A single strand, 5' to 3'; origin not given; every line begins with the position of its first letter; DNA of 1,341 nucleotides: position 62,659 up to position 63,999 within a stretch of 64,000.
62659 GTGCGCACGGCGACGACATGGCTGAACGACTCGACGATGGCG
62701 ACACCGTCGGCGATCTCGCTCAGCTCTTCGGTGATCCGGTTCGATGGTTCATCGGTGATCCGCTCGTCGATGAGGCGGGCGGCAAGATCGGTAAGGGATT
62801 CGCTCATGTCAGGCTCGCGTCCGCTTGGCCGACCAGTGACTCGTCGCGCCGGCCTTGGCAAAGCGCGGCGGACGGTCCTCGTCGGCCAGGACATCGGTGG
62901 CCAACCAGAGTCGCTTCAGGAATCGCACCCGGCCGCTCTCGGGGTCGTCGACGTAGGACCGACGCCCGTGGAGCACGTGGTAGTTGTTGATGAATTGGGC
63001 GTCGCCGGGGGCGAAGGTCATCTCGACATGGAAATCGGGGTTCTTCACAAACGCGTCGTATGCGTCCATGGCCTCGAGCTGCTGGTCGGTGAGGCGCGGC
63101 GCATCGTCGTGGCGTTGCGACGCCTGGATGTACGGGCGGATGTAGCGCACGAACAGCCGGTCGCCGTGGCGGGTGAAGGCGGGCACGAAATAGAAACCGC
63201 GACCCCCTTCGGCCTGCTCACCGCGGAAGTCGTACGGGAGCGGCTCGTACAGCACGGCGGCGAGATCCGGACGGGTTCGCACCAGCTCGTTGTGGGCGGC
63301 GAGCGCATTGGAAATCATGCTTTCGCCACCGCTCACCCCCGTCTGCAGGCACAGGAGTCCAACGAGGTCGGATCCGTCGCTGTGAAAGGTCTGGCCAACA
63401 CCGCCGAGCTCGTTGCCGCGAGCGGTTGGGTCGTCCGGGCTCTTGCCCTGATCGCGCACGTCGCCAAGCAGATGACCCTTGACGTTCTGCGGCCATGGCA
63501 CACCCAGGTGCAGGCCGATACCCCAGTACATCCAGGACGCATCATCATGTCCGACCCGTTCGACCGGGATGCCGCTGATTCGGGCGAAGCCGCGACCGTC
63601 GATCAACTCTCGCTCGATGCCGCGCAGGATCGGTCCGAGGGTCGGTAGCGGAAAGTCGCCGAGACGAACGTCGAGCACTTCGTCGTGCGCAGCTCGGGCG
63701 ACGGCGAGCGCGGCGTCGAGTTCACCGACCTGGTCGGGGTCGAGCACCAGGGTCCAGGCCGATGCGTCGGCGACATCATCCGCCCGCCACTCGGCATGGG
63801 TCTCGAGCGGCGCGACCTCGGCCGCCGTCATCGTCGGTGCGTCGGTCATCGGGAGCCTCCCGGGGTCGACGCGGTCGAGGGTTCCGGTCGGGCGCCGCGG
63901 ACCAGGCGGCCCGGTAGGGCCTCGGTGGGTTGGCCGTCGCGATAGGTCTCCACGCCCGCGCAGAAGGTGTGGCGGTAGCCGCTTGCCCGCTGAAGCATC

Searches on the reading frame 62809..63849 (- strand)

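Call 66: search_protein_families(library=pfam, proteins=[window:62809-63849:-], max_evalue=0.00001)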
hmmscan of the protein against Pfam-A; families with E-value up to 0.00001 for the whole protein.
window:62809-63849:- (346 aa): 1 family
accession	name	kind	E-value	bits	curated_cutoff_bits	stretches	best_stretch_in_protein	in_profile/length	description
PF02668.22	TauD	-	3.5e-29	103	27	1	65-315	13-267/267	Taurine catabolism dioxygenase TauD, TfdA family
